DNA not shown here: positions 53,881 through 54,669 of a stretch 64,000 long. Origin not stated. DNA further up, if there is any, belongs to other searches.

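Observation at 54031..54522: HslV/proteasome-beta-like Ntn hydrolase gene in the nucleotide-metabolism block, with Ser instead of Thr at the nucleophile position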

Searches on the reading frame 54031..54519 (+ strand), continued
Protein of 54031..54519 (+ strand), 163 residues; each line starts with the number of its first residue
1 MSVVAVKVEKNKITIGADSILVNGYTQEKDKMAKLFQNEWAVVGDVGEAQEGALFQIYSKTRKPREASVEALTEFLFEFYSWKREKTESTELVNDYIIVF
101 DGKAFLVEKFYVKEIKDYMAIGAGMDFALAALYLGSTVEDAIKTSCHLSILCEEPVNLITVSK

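Call 71: get_annotated_region(hit=H8, flank=2500)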
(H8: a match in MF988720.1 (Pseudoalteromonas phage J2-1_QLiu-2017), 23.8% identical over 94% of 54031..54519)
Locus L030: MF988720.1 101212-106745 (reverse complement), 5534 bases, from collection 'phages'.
description: Pseudoalteromonas phage J2-1_QLiu-2017, complete genome.
organism: Pseudoalteromonas phage J2-1_QLiu-2017 (NCBI taxid 3117586)
taxonomy: Viruses; Duplodnaviria; Heunggongvirae; Uroviricota; Caudoviricetes; Ounavirinae
host: Pseudoalteromonas phenolica; source: -; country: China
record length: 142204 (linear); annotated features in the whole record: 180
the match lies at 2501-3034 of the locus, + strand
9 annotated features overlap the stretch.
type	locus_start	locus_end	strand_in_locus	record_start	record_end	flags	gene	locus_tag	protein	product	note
CDS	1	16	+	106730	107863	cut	-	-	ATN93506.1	ribonucleotide-diphosphate reductase subunit beta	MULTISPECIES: ribonucleotide-diphosphate reductase subunit beta [Pseudoalteromonas]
CDS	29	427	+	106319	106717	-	-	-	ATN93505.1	hypothetical protein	-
CDS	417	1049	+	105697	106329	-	-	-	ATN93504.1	hypothetical protein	-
CDS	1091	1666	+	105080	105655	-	-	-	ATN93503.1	putative secretion activating protein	putative secretion activating protein [Vibrio vulnificus CMCP6]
CDS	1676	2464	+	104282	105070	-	-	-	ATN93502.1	PhoH family protein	PhoH family protein [Vibrio phage ICP1]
CDS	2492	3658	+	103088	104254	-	-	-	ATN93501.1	hypothetical protein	hypothetical protein SE17_00040 [Kouleothrix aurantiaca]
CDS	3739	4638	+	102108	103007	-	-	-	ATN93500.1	DNA adenine methylase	DNA adenine methylase [Streptococcus suis]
CDS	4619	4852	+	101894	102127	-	-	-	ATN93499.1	hypothetical protein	-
CDS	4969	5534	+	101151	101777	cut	-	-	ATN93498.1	hypothetical protein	148 gene product [Salmonella phage PVP-SE1]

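Call 72: get_annotated_region(hit=H10, flank=2500)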
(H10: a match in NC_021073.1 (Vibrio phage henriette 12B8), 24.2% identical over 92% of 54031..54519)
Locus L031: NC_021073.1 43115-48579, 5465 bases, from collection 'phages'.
description: Vibrio phage henriette 12B8, complete genome.
organism: Vibrio phage henriette 12B8 (NCBI taxid 573174)
taxonomy: Viruses; Duplodnaviria; Heunggongvirae; Uroviricota; Caudoviricetes
host: Vibrio splendidus 12B8; source: Atlantic: Ipswich Bay; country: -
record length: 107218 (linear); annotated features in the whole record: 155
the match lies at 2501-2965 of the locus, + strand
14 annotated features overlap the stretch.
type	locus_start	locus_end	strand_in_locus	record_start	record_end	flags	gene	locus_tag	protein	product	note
CDS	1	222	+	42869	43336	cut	-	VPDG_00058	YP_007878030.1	hypothetical protein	-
CDS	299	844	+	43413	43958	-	-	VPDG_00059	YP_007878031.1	hypothetical protein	-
CDS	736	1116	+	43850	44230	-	-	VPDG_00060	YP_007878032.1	hypothetical protein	-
CDS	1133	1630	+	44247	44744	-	-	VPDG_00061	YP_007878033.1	peptide deformylase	-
CDS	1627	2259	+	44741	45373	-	-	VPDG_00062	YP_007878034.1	HNH endonuclease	-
CDS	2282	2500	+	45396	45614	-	-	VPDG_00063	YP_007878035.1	hypothetical protein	-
CDS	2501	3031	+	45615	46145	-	-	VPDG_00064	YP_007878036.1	peptidase HslV family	-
CDS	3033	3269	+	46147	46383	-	-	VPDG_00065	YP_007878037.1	hypothetical protein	-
CDS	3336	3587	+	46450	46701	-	-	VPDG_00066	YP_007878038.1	hypothetical protein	-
CDS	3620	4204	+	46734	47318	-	-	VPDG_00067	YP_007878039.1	hypothetical protein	-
CDS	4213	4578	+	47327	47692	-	-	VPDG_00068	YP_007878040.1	hypothetical protein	-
CDS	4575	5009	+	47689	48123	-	-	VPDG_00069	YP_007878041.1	hypothetical protein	-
CDS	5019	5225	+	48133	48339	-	-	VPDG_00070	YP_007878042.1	hypothetical protein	-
CDS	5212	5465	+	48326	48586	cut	-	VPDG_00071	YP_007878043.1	hypothetical protein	-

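Call 76: get_annotated_region(hit=H3, flank=2500)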
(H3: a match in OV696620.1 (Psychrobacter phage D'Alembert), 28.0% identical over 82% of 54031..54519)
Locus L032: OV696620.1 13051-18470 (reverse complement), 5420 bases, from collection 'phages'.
description: Psychrobacter phage D'Alembert genome assembly, complete genome: monopartite.
organism: Psychrobacter phage D'Alembert (NCBI taxid 2891959)
taxonomy: Viruses; Duplodnaviria; Heunggongvirae; Uroviricota; Caudoviricetes
host: -; source: French washed-rind cheese surface; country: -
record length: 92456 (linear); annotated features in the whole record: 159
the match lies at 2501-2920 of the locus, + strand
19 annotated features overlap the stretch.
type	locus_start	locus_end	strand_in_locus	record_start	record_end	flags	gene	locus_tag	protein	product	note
CDS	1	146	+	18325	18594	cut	-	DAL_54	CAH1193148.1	Hypothetical protein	-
CDS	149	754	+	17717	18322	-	-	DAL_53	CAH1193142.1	S-adenosylmethionine-dependent methyltransferase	-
CDS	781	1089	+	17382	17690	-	-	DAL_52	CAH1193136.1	DNA methylase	-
CDS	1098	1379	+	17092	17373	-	-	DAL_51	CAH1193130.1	Hypothetical protein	-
CDS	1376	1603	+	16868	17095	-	-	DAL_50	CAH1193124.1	Hypothetical protein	-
CDS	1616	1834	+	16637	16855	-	-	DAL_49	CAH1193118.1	Hypothetical protein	-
CDS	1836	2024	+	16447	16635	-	-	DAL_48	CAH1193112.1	Hypothetical protein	-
CDS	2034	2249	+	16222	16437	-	-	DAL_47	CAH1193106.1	Hypothetical protein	-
CDS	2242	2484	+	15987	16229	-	-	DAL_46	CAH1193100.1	Hypothetical protein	-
CDS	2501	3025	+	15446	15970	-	-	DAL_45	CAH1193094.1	Ntn_hydrolase-like protein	-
CDS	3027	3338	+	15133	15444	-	-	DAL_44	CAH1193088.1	Hypothetical protein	-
CDS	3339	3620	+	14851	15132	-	-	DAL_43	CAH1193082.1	Hypothetical protein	-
CDS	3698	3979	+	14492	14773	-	-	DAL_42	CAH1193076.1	Transcriptional regulator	-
CDS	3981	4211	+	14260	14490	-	-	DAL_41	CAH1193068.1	Hypothetical protein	-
CDS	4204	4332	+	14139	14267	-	-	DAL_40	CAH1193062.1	Hypothetical protein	-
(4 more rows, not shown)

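Call 79: search_protein_families(library=pfam, proteins=[L018:8801-11308:+, L018:488-3145:+, L018:7281-7820:-, L018:5933-6835:-], max_evalue=0.001)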
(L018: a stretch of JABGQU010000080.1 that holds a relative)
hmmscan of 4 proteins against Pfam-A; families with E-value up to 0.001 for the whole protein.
L018:8801-11308:+ (836 aa): 2 families
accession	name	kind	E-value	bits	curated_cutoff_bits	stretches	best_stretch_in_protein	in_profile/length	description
PF00521.26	DNA_topoisoIV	-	2.1e-165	551.3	31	1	30-473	1-431/432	DNA gyrase/topoisomerase IV, subunit A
PF03989.18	DNA_gyraseA_C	-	7e-62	205.1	27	6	763-809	1-47/48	DNA gyrase C-terminal domain, beta-propeller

L018:488-3145:+ (886 aa): 5 families
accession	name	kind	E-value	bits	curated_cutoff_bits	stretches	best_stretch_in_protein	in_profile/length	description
PF00571.33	CBS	-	2.9e-25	88.8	24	2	326-378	1-54/57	CBS domain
PF01743.26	PolyA_pol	-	5.1e-24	85.5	23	1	482-617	1-126/126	Poly A polymerase head domain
PF12627.12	PolyA_pol_RNAbd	-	3.9e-11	43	22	1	643-702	2-61/64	Probable RNA and SrmB- binding site of polymerase A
PF01368.27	DHH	-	2.7e-07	31.3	28.1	1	3-140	3-125/125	DHH family, N-terminal domain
PF02272.25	DHHA1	-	1.1e-06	29.5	25.9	1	206-281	4-85/102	DHHA1 domain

L018:7281-7820:- (179 aa): 3 families
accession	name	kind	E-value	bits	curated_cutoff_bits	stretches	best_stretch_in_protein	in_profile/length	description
PF12802.13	MarR_2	-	1.2e-05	25.8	27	1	36-82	13-59/61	MarR family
PF13463.12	HTH_27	-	0.00026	21.6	22.2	0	46-87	21-62/68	Winged helix DNA-binding domain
PF01047.28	MarR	-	0.00026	21.3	24.6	1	44-83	18-57/59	MarR family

L018:5933-6835:- (300 aa): 4 families
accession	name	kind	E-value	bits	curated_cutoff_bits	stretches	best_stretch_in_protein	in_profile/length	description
PF13460.12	NAD_binding_10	-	8.5e-14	52.3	27.2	1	11-148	6-149/184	NAD(P)H-binding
PF01370.27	Epimerase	-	1.4e-10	41.5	20.9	1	2-192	1-225/240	NAD dependent epimerase/dehydratase family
PF05368.20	NmrA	-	6.3e-08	33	27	1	1-138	4-142/298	NmrA-like family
PF01073.25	3Beta_HSD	-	1.3e-05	24.8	22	1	3-109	1-117/280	3-beta hydroxysteroid dehydrogenase/isomerase family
